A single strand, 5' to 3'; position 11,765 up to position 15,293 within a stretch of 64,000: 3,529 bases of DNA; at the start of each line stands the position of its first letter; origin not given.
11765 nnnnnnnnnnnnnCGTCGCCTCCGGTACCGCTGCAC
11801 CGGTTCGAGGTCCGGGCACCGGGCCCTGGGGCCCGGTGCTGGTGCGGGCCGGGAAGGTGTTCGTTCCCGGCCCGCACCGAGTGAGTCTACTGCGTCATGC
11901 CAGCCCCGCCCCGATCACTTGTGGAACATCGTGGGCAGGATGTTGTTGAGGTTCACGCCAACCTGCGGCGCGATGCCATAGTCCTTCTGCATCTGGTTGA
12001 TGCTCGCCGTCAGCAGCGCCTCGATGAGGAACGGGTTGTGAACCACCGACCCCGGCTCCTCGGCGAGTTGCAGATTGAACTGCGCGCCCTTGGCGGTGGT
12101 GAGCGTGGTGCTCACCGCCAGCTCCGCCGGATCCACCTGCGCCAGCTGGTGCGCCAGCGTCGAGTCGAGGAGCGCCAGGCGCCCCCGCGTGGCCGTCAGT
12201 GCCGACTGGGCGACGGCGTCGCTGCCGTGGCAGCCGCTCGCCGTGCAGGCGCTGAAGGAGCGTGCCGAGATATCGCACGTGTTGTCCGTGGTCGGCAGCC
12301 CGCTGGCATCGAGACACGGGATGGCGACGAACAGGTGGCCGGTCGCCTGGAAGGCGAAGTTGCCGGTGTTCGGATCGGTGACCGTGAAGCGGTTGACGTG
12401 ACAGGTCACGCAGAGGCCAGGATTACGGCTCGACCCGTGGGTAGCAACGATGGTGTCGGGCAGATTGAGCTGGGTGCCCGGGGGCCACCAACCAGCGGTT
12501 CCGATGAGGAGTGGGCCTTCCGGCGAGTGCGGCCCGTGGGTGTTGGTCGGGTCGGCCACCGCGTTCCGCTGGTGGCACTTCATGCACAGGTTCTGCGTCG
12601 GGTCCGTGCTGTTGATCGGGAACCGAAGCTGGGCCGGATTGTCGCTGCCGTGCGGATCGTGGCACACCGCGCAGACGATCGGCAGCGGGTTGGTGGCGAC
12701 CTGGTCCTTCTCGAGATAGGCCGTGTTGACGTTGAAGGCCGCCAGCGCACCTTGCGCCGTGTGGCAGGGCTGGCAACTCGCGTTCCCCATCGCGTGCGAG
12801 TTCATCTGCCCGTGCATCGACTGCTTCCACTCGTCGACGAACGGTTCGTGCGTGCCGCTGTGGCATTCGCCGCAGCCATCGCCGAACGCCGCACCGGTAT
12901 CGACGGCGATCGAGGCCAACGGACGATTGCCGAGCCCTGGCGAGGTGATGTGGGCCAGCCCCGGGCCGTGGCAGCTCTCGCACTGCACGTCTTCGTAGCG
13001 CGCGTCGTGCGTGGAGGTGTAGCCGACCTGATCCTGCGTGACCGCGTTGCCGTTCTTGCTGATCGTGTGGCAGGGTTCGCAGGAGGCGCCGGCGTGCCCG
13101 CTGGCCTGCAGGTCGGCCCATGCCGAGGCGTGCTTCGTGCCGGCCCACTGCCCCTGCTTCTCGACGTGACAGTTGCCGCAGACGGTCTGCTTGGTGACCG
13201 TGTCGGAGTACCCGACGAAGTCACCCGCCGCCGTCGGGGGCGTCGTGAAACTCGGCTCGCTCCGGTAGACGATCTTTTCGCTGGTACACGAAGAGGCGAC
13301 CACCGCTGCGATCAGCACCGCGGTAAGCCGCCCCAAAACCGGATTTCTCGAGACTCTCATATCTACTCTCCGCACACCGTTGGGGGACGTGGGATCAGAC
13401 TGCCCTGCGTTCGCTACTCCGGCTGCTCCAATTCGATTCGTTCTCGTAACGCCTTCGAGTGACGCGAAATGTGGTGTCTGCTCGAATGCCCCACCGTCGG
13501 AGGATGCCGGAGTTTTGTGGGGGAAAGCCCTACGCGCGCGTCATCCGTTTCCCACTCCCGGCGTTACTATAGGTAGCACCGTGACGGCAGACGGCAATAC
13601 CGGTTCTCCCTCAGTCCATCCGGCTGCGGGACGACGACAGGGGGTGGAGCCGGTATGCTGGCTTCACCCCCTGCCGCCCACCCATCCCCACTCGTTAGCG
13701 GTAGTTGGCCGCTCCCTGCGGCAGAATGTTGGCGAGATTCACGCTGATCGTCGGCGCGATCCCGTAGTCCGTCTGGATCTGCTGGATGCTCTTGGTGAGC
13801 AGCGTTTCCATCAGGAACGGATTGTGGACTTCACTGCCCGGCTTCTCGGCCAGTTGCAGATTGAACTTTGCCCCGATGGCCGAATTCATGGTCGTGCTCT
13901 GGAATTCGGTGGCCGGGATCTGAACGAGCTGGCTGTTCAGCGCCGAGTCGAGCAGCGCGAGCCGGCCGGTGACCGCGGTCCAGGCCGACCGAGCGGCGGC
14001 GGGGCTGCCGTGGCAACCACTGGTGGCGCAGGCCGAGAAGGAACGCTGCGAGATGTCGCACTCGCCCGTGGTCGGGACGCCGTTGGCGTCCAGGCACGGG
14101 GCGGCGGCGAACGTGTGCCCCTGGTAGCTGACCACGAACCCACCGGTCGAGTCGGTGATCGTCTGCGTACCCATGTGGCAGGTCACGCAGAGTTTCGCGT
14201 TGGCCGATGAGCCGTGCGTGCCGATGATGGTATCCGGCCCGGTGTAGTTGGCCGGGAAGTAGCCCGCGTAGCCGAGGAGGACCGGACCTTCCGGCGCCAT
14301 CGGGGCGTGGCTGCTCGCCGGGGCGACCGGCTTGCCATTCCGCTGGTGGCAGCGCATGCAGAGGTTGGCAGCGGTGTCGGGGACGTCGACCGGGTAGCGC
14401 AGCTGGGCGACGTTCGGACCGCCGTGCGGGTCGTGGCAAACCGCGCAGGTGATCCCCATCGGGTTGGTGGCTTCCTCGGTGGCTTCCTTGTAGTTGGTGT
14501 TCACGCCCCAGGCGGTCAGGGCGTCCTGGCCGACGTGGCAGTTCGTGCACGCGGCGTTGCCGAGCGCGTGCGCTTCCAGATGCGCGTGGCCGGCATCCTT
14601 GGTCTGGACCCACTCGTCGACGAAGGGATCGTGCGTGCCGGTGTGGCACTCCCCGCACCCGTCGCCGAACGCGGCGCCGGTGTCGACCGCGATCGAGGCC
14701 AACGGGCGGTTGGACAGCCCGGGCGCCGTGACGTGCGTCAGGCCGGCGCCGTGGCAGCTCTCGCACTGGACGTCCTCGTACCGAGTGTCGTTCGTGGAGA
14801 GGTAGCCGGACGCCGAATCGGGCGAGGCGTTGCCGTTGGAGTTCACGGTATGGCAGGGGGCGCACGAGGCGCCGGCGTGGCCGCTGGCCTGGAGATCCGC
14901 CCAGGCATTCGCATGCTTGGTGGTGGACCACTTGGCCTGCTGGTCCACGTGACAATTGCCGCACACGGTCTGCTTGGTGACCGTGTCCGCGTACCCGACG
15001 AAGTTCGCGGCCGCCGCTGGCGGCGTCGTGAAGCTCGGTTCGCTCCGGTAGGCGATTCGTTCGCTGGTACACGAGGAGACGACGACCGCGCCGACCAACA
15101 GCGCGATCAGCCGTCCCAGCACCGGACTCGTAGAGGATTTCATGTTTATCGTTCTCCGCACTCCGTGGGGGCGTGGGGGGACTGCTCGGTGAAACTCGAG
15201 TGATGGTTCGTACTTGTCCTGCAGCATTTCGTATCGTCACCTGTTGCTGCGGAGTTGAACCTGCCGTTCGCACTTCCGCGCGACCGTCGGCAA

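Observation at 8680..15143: Porin-cytochrome-like outer-membrane electron conduit candidate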

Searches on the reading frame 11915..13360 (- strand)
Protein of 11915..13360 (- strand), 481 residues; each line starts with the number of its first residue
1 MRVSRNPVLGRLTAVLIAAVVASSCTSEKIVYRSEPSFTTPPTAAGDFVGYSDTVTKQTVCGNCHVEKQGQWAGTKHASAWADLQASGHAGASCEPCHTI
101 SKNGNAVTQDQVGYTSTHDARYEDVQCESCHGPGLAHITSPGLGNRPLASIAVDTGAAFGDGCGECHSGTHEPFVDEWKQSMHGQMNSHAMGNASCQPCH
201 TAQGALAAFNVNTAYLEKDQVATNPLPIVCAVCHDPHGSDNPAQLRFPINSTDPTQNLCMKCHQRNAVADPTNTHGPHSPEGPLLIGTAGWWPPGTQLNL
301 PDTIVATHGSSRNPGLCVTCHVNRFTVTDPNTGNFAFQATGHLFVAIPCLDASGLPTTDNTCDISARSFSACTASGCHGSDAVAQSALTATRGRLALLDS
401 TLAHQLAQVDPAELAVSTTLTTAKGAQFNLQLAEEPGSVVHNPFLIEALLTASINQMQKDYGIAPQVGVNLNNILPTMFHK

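Call 4: search_protein_families(library=pfam, proteins=[window:11915-13360:-], max_evalue=1)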
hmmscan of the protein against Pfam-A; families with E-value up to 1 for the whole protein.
window:11915-13360:- (481 aa): 7 families
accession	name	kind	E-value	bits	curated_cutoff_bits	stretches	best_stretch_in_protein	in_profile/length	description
PF22113.1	Mtrc-MtrF_II-IV_dom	-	2.1e-09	37.6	30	2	55-136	78-168/176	Outer membrane cytochrome MtrC/MtrF-like, domains II/IV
PF09699.15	Paired_CXXCH_1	-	1.2e-08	34.9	20.6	1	230-266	9-39/41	Doubled CXXCH motif (Paired_CXXCH_1)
PF14522.11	Cytochrome_C7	-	3.8e-08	33.5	24.8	5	188-264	7-67/67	Cytochrome c7 and related cytochrome c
PF14537.11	Cytochrom_c3_2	-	2.2e-05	25.2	25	2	162-264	8-79/79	Cytochrome c3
PF13435.11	Cytochrome_C554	-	0.00013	23.3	20.8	1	60-132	1-84/84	Cytochrome c554 and c-prime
PF02085.21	Cytochrom_CIII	-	0.0063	17.3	22.9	0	230-271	49-90/101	Class III cytochrome C family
PF01754.22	zf-A20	-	0.48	10.8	21.6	0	255-264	15-24/24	A20-like zinc finger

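Call 5: search_protein_families(library=ncbifam, proteins=[window:11915-13360:-], max_evalue=1)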
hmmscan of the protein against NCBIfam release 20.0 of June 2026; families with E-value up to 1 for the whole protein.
window:11915-13360:- (481 aa): 8 families
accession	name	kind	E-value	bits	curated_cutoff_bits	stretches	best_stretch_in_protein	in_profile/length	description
NF041198.1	UshA_like_PCGU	equivalog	5.2e-18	64.9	275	2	55-169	405-510/519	UshA-like (seleno)protein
TIGR03508.1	decahem_SO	subfamily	2.4e-11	43.6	192.2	2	92-202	3-103/258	DmsE family decaheme c-type cytochrome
NF041028.1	decahem_GSU2203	exception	5.6e-10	38.9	325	2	121-266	64-210/317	GSU2203 family decaheme c-type cytochrome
TIGR01905.1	paired_CXXCH_1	subfamily_domain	1.1e-06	28.5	25.2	1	230-265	9-38/41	doubled CXXCH domain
NF040886.1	cyt_C_like_Sec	equivalog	0.092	11.3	250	1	59-139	46-119/423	multiheme c-type cytochrome (seleno)protein ExtKL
TIGR03153.1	cytochr_NrfH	equivalog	0.23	11.5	134.2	0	51-99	21-60/138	cytochrome c nitrite reductase small subunit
NF043010.1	Cyt554_Nsmonas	equivalog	0.67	9.3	400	1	54-136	27-120/238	cytochrome c-550 CycA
NF011606.0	PRK15032.1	equivalog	0.84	8.7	455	1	161-202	46-83/390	pentaheme c-type cytochrome TorC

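Call 19: search_solved_structures(query=window:11915-13360:-, max_evalue=1, show_alignments=2)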
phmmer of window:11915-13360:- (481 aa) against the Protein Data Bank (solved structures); distinct sequences matched with E-value up to 1: 6.
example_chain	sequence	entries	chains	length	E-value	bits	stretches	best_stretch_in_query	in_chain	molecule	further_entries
6i5b_A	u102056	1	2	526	1.1e-05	27.3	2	55-237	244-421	Uncharacterized protein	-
6r2q_A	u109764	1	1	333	0.0022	19.8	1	88-264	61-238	Cystathionine beta-synthase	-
1fgj_A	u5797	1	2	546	0.011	17.5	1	161-326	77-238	HYDROXYLAMINE OXIDOREDUCTASE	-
6m0p_A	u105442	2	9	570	0.041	15.6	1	161-325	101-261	Aerobic hydroxylamine oxidoreductase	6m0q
4fas_A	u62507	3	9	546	0.042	15.6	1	161-324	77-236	Hydroxylamine oxidoreductase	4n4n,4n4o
1bvb_A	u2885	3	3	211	0.46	12.1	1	60-135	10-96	CYTOCHROME C-554 | CYTOCHROME C554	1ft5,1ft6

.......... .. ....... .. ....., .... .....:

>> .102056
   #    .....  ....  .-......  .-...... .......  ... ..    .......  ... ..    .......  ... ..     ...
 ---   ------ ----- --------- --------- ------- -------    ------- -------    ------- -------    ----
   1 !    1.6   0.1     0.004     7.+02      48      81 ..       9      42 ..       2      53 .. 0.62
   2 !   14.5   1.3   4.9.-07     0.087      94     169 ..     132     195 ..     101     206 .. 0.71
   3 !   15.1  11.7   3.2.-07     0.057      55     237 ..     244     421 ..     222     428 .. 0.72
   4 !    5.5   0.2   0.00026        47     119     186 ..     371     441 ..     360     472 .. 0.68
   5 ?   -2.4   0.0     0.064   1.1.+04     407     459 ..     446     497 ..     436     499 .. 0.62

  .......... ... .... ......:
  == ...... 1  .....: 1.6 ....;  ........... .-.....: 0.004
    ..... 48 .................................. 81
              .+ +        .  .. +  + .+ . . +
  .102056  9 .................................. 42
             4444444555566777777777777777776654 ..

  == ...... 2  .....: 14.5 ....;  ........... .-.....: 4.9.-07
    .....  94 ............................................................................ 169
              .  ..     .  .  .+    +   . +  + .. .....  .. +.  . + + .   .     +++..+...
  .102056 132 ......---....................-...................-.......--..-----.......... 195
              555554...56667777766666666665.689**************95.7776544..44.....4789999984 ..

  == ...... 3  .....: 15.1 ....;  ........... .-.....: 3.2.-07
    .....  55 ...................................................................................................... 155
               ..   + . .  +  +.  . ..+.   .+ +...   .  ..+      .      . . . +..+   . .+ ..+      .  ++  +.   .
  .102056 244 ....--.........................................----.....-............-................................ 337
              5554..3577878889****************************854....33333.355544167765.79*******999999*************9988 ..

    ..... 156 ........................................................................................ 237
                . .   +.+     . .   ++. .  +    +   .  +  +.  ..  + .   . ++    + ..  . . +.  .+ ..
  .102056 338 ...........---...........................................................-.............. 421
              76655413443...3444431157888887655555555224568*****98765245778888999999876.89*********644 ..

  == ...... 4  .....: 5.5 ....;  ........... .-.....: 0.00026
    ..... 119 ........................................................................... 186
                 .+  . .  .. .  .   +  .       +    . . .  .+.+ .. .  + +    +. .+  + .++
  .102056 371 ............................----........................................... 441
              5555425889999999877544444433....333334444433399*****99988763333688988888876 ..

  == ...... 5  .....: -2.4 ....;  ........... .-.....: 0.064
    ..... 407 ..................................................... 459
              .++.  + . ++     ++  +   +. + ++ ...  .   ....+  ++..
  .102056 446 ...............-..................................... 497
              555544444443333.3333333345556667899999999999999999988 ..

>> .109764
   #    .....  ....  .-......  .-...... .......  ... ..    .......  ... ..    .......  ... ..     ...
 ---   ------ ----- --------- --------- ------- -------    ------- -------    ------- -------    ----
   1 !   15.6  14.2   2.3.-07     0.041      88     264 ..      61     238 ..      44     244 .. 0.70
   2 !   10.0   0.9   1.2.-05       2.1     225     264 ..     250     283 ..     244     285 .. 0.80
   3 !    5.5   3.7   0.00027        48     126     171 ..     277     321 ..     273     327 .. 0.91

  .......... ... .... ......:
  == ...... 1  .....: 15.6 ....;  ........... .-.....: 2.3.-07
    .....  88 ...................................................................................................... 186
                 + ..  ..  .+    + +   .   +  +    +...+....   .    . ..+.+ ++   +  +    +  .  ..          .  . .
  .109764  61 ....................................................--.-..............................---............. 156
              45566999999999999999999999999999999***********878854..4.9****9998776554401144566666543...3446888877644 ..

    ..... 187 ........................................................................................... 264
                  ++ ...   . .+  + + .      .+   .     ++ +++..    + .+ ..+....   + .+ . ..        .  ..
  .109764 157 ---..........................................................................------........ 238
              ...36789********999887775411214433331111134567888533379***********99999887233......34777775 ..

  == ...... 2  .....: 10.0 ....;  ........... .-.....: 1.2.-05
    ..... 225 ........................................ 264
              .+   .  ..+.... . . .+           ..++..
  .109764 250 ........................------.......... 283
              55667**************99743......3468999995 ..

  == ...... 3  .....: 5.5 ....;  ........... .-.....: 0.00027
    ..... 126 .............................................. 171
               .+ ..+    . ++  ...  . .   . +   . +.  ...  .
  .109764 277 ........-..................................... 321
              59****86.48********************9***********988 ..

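Call 34: find_homologous_proteins(query=window:11915-13360:-, max_evalue=0.001)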
Query window:11915-13360:- (481 aa): 3483 proteins with E <= 0.001 among 8000 candidates; the best 120 are listed.
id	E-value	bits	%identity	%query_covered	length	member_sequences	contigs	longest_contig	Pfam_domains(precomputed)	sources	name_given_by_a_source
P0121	0.0e+0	1059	94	100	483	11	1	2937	PF09699.16,PF14537.12,PF14522.12,PF22113.2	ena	-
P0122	4.3e-270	914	83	99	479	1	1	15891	PF09699.16,PF14537.12,PF14522.12,PF22113.2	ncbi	-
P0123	3.8e-268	908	81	99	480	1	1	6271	PF09699.16,PF14537.12,PF14522.12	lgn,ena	-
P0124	2.5e-241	819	75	99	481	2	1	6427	PF09699.16,PF14537.12,PF13435.12,PF14522.12,PF22113.2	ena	-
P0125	1.8e-237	807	74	99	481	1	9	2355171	PF09699.16,PF14537.12,PF13435.12,PF14522.12,PF22113.2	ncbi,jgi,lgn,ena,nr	ncbi:MAG: cytochrome c3 family protein [Gemmatimonadaceae bacterium]|nr:cytochrome c3 family protein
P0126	9.0e-233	791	72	100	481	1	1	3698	PF09699.16,PF14537.12,PF13435.12,PF14522.12,PF22113.2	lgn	-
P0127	1.6e-232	790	72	100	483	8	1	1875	PF09699.16,PF14537.12,PF14522.12,PF22113.2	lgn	-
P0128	4.8e-223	759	69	100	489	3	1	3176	PF09699.16,PF14537.12,PF14522.12,PF22113.2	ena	-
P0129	2.1e-219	747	67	100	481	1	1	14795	PF09699.16,PF14537.12,PF14522.12,PF22113.2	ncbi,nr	ncbi:MAG: hypothetical protein KGN74_03330 [Gemmatimonadota bacterium]|nr:hypothetical protein [Gemm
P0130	3.9e-217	740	67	100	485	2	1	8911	PF09699.16,PF14537.12,PF14522.12,PF22113.2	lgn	-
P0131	9.1e-205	699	64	100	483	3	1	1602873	PF09699.16,PF14537.12,PF14522.12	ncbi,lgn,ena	-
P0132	1.0e-204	699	66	95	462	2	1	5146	PF09699.16,PF14537.12,PF13435.12,PF14522.12,PF22113.2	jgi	jgi:predicted CXXCH cytochrome family protein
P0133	1.3e-203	695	64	98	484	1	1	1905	PF09699.16,PF14537.12,PF13435.12,PF14522.12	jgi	jgi:predicted CXXCH cytochrome family protein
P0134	3.8e-202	690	64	99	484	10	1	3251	PF09699.16,PF14537.12,PF13435.12,PF14522.12,PF22113.2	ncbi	-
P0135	1.0e-201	689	64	99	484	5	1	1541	PF09699.16,PF14537.12,PF13435.12,PF14522.12,PF22113.2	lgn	-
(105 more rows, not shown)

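Call 44: search_solved_structures(query=A3, max_evalue=1, show_alignments=1)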
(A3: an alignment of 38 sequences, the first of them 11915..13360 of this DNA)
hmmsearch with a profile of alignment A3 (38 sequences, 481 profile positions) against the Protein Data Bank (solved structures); distinct sequences matched with E-value up to 1: 14.
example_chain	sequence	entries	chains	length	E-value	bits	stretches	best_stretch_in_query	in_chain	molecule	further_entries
6qvm_A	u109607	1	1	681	8.7e-16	60.8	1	91-333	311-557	Multiheme cytochrome cf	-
6i5b_A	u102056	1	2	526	3e-11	45.8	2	63-103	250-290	Uncharacterized protein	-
1fgj_A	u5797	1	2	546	0.001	20.9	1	159-332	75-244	HYDROXYLAMINE OXIDOREDUCTASE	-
6r2q_A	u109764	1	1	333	0.0013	20.6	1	85-270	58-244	Cystathionine beta-synthase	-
8rv0_Y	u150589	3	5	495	0.003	19.4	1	187-240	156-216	Octaheme cytochrome c nitrite reductase | Octaheme nitrite c cytochrome c reductase | Octaheme nitrite reductase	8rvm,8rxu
4fas_A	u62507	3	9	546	0.0054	18.6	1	159-332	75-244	Hydroxylamine oxidoreductase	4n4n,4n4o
6m0p_A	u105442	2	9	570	0.0055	18.5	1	159-332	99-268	Aerobic hydroxylamine oxidoreductase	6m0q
1bvb_A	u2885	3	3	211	0.034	15.9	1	60-137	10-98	CYTOCHROME C-554 | CYTOCHROME C554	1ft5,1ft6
5yq7_C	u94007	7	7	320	0.037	15.8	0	203-236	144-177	Cytochrome subunit of photosynthetic reaction center | MULTIHEME_CYTC DOMAIN-CONTAINING PROTEIN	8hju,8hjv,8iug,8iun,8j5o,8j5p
2j7a_A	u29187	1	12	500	0.24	13.1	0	219-238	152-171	CYTOCHROME C NITRITE REDUCTASE NRFA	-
2vr0_A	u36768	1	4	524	0.25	13.1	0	158-263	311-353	CYTOCHROME C NITRITE REDUCTASE, CATALYTIC SUBUNIT NFRA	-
4ww5_B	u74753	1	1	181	0.25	13.1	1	219-278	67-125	EKC/KEOPS complex subunit CGI121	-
4ww7_B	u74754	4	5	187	0.27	13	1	219-278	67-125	EKC/KEOPS complex subunit CGI121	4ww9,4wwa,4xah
4rkm_A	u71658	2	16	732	0.4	12.4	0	54-80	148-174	MccA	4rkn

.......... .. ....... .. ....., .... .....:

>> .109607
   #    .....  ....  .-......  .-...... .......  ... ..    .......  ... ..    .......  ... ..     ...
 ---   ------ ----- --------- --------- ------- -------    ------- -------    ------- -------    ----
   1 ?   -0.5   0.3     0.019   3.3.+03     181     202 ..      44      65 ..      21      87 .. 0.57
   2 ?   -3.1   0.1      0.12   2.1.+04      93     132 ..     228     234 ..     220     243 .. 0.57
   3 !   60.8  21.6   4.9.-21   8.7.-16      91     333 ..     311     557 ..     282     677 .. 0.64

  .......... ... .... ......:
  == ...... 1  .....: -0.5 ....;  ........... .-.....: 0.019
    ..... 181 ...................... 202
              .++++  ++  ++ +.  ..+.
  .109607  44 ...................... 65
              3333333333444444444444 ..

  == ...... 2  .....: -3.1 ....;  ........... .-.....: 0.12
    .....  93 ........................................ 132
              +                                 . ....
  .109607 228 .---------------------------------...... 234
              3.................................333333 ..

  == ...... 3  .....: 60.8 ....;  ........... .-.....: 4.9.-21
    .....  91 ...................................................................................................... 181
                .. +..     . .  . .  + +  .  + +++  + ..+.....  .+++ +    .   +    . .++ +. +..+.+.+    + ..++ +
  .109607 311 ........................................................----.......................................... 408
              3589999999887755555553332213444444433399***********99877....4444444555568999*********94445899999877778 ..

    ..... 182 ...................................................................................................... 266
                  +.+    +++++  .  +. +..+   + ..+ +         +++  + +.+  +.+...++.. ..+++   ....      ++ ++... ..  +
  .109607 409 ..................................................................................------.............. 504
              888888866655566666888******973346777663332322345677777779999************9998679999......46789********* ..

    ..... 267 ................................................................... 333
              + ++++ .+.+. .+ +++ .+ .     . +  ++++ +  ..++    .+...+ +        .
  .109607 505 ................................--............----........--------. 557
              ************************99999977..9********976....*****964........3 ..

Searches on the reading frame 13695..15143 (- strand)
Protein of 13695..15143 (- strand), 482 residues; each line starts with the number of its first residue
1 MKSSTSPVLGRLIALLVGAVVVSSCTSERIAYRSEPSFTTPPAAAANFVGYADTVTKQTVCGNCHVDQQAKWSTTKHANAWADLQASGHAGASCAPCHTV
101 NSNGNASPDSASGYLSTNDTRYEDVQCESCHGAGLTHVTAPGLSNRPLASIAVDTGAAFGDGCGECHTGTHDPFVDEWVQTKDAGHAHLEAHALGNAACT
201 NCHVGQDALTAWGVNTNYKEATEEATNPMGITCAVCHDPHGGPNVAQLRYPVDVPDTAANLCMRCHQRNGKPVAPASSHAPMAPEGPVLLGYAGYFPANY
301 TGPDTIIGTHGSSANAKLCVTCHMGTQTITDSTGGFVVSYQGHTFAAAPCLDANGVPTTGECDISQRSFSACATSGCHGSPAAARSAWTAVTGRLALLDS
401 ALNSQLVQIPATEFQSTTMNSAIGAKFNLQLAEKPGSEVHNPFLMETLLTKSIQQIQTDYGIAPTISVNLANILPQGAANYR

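Call 4: search_protein_families(library=pfam, proteins=[window:13695-15143:-], max_evalue=1)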
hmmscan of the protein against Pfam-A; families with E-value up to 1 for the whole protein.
window:13695-15143:- (482 aa): 7 families
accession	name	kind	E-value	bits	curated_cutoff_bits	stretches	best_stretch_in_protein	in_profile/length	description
PF14522.11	Cytochrome_C7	-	8.1e-10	38.8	24.8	4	192-267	8-67/67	Cytochrome c7 and related cytochrome c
PF22113.1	Mtrc-MtrF_II-IV_dom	-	2e-08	34.4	30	2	161-241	82-167/176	Outer membrane cytochrome MtrC/MtrF-like, domains II/IV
PF13435.11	Cytochrome_C554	-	1.8e-07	32.4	20.8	1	60-132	1-84/84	Cytochrome c554 and c-prime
PF14537.11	Cytochrom_c3_2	-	6.8e-07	30.1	25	2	162-267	8-79/79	Cytochrome c3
PF09699.15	Paired_CXXCH_1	-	1.4e-06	28.4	20.6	1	232-269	8-39/41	Doubled CXXCH motif (Paired_CXXCH_1)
PF12511.13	DUF3716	-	0.004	17.5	22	1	154-207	6-52/59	Protein of unknown function (DUF3716)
PF02085.21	Cytochrom_CIII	-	0.96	10.3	22.9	0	56-131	44-101/101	Class III cytochrome C family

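Call 5: search_protein_families(library=ncbifam, proteins=[window:13695-15143:-], max_evalue=1)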
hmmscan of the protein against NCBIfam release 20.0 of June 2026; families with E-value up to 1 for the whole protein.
window:13695-15143:- (482 aa): 5 families
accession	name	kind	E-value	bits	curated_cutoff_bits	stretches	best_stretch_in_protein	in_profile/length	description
NF041198.1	UshA_like_PCGU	equivalog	4.9e-18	65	275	2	54-173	404-514/519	UshA-like (seleno)protein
NF041028.1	decahem_GSU2203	exception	6.9e-10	38.6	325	2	92-282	37-221/317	GSU2203 family decaheme c-type cytochrome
TIGR03508.1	decahem_SO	subfamily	1.6e-09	37.7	192.2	1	92-273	3-181/258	DmsE family decaheme c-type cytochrome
TIGR01905.1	paired_CXXCH_1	subfamily_domain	3.4e-06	26.8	25.2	1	232-268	8-38/41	doubled CXXCH domain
TIGR03153.1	cytochr_NrfH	equivalog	0.0093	16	134.2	2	196-241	28-63/138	cytochrome c nitrite reductase small subunit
